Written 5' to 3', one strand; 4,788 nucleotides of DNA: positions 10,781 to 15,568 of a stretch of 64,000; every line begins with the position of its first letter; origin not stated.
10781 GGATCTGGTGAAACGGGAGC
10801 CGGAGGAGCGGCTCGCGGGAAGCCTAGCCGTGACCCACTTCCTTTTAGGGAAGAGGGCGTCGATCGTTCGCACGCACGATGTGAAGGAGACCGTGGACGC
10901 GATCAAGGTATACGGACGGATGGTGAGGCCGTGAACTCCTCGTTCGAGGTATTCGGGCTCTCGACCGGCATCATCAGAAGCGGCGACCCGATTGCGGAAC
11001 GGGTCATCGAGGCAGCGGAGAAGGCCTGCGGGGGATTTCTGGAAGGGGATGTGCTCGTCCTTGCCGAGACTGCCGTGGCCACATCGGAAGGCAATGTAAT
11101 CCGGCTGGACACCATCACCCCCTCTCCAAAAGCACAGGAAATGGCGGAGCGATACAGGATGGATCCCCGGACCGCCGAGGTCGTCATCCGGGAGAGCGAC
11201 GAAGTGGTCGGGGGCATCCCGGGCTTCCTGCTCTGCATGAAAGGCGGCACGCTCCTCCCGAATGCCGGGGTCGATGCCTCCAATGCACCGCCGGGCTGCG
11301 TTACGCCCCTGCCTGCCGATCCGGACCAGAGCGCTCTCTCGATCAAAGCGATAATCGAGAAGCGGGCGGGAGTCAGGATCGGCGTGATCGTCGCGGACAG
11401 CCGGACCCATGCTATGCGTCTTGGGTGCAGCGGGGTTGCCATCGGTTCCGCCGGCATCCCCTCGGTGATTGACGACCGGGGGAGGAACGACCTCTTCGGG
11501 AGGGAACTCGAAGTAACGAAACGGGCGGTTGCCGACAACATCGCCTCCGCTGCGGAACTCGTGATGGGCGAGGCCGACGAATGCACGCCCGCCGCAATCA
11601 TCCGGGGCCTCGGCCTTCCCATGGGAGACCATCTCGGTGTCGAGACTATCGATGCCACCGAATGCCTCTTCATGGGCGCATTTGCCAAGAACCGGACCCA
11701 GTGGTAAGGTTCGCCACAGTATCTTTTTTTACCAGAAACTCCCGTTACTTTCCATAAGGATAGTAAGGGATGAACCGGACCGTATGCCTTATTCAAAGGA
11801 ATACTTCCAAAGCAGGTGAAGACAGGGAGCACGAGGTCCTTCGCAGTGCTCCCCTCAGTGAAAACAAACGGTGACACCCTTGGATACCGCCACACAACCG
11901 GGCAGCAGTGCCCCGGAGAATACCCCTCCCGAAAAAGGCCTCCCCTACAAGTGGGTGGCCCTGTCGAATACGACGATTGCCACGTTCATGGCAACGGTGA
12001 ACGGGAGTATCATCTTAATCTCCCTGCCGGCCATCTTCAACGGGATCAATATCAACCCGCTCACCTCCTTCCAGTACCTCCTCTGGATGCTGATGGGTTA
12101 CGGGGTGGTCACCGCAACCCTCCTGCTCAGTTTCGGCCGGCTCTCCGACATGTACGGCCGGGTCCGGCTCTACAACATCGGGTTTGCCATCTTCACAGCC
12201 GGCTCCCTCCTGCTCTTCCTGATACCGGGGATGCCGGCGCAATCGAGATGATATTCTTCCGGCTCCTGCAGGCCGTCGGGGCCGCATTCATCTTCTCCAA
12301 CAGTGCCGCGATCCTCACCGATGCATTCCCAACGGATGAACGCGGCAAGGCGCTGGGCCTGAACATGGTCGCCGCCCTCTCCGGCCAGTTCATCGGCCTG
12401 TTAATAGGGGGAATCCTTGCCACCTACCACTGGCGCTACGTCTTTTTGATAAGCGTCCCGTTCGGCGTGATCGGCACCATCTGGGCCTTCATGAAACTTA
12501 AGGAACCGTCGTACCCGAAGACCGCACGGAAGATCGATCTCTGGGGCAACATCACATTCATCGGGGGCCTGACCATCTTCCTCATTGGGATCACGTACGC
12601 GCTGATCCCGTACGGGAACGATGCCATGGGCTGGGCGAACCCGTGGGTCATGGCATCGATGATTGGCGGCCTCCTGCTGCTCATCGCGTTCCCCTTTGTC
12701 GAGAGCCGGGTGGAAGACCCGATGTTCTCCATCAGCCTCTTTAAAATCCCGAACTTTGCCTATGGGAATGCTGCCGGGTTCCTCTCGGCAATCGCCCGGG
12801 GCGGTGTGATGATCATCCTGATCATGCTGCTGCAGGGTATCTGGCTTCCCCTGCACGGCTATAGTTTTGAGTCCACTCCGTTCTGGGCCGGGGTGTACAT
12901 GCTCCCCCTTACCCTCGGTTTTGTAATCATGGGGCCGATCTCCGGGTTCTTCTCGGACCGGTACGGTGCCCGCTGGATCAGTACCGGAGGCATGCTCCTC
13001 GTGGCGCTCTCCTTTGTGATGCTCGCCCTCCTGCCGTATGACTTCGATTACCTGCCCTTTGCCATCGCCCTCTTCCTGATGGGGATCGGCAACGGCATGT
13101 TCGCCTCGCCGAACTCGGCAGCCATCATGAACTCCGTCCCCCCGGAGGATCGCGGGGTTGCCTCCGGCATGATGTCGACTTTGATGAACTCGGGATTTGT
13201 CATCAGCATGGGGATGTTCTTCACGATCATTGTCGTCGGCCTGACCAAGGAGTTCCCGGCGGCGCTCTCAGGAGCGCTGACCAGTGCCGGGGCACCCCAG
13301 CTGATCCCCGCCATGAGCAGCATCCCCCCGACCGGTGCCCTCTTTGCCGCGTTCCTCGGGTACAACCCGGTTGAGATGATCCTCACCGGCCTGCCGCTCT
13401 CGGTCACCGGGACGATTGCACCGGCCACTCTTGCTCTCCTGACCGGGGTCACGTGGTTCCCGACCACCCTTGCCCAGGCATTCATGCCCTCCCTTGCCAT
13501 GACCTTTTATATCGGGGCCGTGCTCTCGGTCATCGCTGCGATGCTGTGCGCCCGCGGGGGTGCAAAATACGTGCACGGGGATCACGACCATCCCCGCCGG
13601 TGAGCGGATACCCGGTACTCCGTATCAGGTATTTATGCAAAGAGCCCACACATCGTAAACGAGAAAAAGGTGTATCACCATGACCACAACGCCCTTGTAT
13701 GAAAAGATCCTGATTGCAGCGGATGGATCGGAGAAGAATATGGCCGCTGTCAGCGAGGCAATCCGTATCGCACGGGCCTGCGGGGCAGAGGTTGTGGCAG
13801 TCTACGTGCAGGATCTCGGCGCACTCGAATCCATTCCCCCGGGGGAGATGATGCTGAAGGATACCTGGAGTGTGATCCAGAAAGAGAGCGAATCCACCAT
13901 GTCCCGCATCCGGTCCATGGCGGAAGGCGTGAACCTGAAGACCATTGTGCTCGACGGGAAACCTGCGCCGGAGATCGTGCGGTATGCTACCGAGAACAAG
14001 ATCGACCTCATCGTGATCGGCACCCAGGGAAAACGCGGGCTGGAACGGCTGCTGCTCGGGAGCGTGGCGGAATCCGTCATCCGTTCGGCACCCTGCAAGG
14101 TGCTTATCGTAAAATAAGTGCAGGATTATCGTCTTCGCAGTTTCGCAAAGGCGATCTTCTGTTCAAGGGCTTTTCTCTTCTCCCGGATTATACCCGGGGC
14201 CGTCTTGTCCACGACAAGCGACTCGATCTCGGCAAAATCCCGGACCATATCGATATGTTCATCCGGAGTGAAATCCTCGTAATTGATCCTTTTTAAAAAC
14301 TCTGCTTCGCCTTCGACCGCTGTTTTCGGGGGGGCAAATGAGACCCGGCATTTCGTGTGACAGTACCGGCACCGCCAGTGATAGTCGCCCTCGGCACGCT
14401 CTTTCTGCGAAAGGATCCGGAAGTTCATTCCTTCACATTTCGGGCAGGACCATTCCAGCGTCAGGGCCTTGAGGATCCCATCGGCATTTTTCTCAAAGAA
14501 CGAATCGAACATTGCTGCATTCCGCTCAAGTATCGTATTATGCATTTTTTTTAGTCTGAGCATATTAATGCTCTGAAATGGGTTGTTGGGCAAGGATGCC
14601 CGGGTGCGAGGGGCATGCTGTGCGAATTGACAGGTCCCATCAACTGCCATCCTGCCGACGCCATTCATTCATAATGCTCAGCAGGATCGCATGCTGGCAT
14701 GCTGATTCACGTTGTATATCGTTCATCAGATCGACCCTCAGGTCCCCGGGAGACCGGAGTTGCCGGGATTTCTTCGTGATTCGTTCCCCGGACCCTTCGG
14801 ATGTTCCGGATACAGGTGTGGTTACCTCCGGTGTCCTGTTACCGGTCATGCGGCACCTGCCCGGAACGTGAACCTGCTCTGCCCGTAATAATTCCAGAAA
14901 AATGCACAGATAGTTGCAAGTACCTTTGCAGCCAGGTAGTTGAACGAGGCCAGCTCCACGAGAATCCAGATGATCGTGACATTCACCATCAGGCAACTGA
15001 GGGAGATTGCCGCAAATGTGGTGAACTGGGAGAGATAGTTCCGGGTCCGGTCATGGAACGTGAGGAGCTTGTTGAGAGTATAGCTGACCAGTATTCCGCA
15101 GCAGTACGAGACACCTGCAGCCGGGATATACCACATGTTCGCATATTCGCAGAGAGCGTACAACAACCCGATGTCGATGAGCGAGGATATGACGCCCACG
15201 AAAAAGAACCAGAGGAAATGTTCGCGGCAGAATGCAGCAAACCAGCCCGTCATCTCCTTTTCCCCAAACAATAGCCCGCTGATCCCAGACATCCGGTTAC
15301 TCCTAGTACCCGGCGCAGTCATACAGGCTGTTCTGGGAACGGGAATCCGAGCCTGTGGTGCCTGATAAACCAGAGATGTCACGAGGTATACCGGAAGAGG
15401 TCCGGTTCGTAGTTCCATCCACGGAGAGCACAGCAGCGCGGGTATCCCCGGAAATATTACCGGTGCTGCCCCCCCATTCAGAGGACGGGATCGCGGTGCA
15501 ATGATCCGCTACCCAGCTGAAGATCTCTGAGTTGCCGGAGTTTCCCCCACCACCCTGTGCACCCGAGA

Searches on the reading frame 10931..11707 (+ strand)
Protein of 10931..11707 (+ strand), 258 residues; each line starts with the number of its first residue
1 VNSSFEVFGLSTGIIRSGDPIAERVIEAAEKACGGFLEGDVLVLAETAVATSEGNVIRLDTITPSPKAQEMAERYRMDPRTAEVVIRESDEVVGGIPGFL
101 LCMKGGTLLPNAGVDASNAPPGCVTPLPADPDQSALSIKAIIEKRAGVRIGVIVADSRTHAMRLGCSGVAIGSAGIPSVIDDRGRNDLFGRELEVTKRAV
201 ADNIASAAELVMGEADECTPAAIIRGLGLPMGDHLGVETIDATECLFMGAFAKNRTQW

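Call 10: search_protein_families(library=pfam, proteins=[window:10931-11707:+], max_evalue=0.001)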
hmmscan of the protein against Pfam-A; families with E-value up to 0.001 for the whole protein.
window:10931-11707:+ (258 aa): 1 family
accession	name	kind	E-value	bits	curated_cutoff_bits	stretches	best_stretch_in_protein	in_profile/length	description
PF01996.21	F420_ligase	-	1.4e-78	263.8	25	1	9-226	1-218/218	F420-0:Gamma-glutamyl ligase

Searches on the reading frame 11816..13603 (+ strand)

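Call 8: search_protein_families(library=pfam, proteins=[window:11816-13603:+], max_evalue=0.001)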
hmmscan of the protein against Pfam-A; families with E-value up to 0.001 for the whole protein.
window:11816-13603:+ (595 aa): 1 family
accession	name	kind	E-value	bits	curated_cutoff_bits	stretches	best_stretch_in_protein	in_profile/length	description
PF07690.21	MFS_1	-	5.7e-31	108.1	33.4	2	145-339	88-303/347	Major Facilitator Superfamily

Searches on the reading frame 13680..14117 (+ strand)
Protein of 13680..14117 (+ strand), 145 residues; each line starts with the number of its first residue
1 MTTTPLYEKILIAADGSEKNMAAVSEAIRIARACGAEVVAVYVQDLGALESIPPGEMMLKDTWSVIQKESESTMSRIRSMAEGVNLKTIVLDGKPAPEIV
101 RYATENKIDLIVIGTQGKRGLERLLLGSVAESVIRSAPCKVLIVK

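Call 8: search_protein_families(library=pfam, proteins=[window:13680-14117:+], max_evalue=0.001)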
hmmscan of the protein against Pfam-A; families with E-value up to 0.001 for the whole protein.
window:13680-14117:+ (145 aa): 1 family
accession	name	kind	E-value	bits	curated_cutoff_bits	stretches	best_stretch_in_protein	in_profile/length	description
PF00582.32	Usp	-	5.9e-37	127.8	24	1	7-145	2-141/141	Universal stress protein family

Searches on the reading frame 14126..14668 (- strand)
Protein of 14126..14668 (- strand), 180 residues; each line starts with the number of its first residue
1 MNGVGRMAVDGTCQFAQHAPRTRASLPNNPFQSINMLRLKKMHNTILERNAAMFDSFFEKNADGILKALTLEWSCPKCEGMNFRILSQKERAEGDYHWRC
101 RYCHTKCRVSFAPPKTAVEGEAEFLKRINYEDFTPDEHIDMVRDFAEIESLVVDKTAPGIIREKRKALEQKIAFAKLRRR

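Call 8: search_protein_families(library=pfam, proteins=[window:14126-14668:-], max_evalue=0.001)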
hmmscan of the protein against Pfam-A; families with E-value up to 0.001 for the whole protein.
window:14126-14668:- (180 aa): 0 families

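Call 55: search_protein_families(library=pfam, proteins=[window:14126-14668:-], max_evalue=0.1)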
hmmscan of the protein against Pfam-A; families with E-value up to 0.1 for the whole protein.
window:14126-14668:- (180 aa): 2 families
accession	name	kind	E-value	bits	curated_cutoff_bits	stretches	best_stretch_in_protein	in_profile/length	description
PF18151.6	DUF5601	-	0.018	15.6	23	1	123-146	5-28/65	Domain of unknown function (DUF5601)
PF10497.14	zf-4CXXC_R1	-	0.083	13.5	22.7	0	87-119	46-78/99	Zinc-finger domain of monoamine-oxidase A repressor R1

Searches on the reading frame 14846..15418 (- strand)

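Call 8: search_protein_families(library=pfam, proteins=[window:14846-15418:-], max_evalue=0.001)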
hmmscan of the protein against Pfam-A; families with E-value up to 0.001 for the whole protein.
window:14846-15418:- (190 aa): 1 family
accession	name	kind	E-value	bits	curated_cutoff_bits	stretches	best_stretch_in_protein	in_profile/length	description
PF04138.20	GtrA_DPMS_TM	-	1.9e-26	93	26.1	1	71-185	2-117/117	GtrA/DPMS, transmembrane domain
